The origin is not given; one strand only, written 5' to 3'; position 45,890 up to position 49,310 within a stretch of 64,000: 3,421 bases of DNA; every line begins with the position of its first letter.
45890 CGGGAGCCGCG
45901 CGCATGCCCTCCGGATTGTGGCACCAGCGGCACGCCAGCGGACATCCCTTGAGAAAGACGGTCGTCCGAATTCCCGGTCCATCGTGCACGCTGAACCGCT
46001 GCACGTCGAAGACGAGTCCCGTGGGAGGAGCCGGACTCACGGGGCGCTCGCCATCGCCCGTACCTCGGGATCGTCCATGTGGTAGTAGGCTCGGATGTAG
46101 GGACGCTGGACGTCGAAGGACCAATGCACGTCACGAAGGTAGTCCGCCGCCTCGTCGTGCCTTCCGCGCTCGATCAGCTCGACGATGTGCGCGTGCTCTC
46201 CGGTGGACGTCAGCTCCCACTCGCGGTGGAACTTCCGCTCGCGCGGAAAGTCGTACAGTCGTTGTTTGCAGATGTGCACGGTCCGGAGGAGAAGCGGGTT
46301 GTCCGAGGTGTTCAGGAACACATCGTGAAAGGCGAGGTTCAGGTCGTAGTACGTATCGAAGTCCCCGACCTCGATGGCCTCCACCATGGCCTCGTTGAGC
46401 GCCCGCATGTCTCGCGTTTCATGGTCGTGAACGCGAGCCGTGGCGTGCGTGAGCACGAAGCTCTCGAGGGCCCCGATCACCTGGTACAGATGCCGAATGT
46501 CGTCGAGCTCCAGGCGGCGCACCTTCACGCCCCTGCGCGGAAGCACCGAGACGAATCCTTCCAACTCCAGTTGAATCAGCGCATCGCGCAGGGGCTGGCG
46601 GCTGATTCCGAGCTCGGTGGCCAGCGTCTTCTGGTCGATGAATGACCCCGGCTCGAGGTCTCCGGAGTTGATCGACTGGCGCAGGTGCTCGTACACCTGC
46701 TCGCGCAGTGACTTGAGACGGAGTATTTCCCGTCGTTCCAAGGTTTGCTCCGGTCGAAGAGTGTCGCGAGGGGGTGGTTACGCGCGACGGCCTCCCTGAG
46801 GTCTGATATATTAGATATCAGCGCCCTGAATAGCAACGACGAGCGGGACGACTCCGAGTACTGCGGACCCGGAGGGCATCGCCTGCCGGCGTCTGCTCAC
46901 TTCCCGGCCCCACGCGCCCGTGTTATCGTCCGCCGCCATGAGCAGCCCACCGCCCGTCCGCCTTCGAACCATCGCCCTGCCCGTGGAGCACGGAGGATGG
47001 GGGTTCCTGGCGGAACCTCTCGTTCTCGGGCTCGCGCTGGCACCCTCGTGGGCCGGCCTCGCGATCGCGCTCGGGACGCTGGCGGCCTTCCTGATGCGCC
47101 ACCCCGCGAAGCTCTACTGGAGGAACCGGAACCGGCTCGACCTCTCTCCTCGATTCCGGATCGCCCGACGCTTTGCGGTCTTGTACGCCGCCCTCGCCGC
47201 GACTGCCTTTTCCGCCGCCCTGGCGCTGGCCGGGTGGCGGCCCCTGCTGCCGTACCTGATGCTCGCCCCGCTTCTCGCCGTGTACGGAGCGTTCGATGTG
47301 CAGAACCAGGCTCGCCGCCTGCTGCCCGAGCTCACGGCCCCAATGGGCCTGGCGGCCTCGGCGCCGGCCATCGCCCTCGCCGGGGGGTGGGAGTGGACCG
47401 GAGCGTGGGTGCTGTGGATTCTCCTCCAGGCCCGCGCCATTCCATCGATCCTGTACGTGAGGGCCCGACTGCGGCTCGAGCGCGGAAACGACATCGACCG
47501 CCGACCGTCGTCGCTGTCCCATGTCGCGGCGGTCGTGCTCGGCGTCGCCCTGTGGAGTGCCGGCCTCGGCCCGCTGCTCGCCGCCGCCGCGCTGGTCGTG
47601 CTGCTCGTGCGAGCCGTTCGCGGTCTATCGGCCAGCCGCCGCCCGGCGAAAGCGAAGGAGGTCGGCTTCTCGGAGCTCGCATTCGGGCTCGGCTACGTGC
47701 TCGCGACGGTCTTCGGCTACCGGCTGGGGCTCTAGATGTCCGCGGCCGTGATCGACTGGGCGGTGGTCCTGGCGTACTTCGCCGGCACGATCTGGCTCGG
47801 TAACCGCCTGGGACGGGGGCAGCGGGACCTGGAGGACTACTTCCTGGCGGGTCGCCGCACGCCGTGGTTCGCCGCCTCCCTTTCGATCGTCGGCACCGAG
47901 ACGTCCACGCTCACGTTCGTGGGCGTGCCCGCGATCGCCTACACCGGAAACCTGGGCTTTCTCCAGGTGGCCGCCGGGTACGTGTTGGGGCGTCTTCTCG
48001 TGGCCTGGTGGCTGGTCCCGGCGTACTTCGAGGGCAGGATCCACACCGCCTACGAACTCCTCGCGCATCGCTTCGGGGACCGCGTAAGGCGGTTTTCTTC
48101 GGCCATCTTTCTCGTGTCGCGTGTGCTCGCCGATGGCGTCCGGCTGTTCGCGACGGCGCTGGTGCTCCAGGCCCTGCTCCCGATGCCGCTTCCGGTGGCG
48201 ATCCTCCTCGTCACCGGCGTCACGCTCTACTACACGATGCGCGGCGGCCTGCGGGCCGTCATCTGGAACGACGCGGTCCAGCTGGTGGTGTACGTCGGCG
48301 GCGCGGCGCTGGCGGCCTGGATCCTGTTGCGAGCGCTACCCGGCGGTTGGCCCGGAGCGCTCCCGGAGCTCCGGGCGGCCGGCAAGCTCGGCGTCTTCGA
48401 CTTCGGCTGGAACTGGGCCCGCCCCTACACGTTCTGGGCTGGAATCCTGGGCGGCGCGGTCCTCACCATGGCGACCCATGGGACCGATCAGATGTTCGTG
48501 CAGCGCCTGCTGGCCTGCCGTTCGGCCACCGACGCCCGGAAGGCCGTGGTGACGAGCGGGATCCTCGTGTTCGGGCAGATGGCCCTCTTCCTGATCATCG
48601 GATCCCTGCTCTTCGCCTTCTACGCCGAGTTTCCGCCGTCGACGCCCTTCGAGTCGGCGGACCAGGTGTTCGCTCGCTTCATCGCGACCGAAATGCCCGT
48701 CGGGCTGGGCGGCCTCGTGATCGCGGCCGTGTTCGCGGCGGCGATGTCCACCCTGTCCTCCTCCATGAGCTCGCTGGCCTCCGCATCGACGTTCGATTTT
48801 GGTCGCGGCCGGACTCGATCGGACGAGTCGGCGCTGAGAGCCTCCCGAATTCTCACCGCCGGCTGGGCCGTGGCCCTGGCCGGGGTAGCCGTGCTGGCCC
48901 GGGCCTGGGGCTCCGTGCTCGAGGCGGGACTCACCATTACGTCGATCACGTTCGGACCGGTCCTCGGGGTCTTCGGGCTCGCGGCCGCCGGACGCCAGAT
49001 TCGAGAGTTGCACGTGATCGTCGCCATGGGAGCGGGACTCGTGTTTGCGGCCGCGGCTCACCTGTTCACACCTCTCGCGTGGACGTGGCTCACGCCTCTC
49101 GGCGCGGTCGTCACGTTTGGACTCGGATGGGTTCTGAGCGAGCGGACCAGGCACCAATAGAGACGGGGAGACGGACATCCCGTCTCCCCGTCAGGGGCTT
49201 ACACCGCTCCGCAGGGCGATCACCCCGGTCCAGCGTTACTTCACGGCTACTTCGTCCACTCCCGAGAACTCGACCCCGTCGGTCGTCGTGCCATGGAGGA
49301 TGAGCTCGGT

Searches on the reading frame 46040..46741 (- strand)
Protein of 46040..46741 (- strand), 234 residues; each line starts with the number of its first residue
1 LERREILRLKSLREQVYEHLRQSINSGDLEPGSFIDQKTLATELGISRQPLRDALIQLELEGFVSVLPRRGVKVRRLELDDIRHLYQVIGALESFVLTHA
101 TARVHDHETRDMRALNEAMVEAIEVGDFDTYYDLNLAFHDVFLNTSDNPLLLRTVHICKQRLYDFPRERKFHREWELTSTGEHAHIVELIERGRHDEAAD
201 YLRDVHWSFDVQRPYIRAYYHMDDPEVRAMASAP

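Call 7: search_protein_families(library=ncbifam, proteins=[window:46040-46741:-])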
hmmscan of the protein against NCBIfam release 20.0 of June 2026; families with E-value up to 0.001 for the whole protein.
window:46040-46741:- (234 aa): 13 families
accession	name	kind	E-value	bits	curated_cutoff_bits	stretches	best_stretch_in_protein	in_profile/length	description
TIGR03338.1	phnR_burk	equivalog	1.6e-29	103.1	271.5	1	5-204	5-204/212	phosphonate utilization associated transcriptional regulator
NF008504.0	PRK11414.1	equivalog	2.3e-14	53.7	225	1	9-155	9-155/221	GntR family transcriptional regulator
NF003011.0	PRK03837.1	subfamily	6e-13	49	260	2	80-203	102-223/241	transcriptional regulator NanR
NF052282.1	PLP_TF_PdxR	equivalog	2.7e-09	36.6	320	1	12-80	2-71/448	MocR-like pyridoxine biosynthesis transcription factor PdxR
NF008576.0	PRK11534.1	equivalog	6.9e-09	35.7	218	1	16-165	12-161/225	DNA-binding transcriptional regulator CsiR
NF007741.0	PRK10421.1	equivalog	8.9e-09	35.1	311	1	8-71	4-66/262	transcriptional regulator LldR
NF052281.1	rhizopine_MocR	equivalog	7.8e-07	28.1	650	1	11-81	18-89/479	rhizopine catabolism transcriptional regulator MocR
TIGR02018.2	his_ut_repres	equivalog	3.4e-05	23.3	220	1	14-77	2-66/226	histidine utilization transcriptional repressor HutC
NF008571.0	PRK11523.1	equivalog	7.7e-05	22.2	396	1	6-74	3-72/258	transcriptional regulator ExuR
NF007001.0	PRK09464.1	equivalog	8.7e-05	22.3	330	0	10-64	9-64/254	pyruvate dehydrogenase complex transcriptional repressor PdhR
TIGR02404.1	trehalos_R_Bsub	equivalog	0.00016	21.4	211.95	1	14-78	3-66/233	trehalose operon repressor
NF012025.0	PRK15481.1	equivalog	0.00065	18.5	573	1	14-76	9-72/432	MocR-like B6 salvage transcription factor PtsJ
NF007292.0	PRK09764.1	equivalog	0.00088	18.5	281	0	10-75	4-70/240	GntR family transcriptional regulator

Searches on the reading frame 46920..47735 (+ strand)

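Call 19: search_protein_families(library=pfam, proteins=[window:46920-47735:+], max_evalue=0.001)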
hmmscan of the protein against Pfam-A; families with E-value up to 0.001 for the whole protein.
window:46920-47735:+ (271 aa): 1 family
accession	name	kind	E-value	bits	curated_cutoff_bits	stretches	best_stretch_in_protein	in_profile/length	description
PF14256.11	YwiC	-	1.6e-21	77.3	25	1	20-151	1-125/126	YwiC-like protein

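Call 31: search_protein_families(library=ncbifam, proteins=[window:46920-47735:+], max_evalue=0.00001)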
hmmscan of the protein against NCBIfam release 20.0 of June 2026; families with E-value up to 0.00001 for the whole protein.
window:46920-47735:+ (271 aa): 0 families

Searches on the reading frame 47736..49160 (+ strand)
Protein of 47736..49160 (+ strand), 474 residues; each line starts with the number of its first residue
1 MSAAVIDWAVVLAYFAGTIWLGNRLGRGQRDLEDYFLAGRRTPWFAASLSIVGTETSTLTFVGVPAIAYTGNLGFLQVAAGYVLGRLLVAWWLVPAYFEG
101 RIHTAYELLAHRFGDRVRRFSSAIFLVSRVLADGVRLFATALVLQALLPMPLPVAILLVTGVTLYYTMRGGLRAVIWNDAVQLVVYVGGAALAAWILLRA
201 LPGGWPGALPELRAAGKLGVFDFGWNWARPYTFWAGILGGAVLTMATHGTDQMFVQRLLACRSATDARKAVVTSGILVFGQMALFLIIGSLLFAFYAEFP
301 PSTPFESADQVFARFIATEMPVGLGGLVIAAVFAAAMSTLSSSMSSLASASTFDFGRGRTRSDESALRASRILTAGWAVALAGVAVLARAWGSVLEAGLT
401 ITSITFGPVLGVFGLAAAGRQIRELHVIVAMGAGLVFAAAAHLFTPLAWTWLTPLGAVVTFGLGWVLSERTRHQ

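Call 19: search_protein_families(library=pfam, proteins=[window:47736-49160:+], max_evalue=0.001)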
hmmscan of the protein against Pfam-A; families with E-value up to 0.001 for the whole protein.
window:47736-49160:+ (474 aa): 1 family
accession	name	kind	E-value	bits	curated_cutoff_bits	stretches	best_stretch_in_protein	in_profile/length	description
PF00474.23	SSF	-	4.1e-36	125.2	22.8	1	35-368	1-338/406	Sodium:solute symporter family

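Call 31: search_protein_families(library=ncbifam, proteins=[window:47736-49160:+], max_evalue=0.00001)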
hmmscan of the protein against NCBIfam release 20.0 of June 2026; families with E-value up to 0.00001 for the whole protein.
window:47736-49160:+ (474 aa): 7 families
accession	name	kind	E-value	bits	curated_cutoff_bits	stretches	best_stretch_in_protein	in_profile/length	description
TIGR00813.1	sss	superfamily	5.8e-59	200.2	184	1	35-434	1-411/411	sodium/solute symporter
NF007790.0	PRK10484.1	equivalog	3e-28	99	401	1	29-458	29-468/527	solute:sodium symporter family transporter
TIGR02121.1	Na_Pro_sym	equivalog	1.9e-17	63.1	515.5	1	11-366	7-361/488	sodium/proline symporter PutP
TIGR02119.1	panF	equivalog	6.4e-16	58.4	328.05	1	14-349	14-344/471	sodium/pantothenate symporter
NF011948.0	PRK15419.1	equivalog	2e-09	36.9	955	1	11-388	11-391/502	sodium/proline symporter PutP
TIGR03648.1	Na_symport_lg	subfamily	1.4e-06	27.1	320.75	1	29-187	21-180/547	VC_2705 family sodium/solute symporter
TIGR02711.1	symport_actP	equivalog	5.5e-06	25.4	1099.25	1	12-289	39-315/549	cation/acetate symporter ActP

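Call 51: list_cluster_members(proteins=[P0121, window:47736-49160:+, window:38605-40863:-])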
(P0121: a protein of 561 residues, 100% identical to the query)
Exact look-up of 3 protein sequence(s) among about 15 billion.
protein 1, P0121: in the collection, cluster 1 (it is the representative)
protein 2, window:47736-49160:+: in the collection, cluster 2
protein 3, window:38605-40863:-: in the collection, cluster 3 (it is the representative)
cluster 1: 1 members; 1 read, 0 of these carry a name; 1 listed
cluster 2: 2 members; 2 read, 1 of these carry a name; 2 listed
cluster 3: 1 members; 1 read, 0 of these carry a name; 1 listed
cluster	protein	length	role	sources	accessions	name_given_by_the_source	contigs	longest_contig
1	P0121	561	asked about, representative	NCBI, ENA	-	-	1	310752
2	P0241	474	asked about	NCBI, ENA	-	-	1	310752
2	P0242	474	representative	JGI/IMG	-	SSS family transporter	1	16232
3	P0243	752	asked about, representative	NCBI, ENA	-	-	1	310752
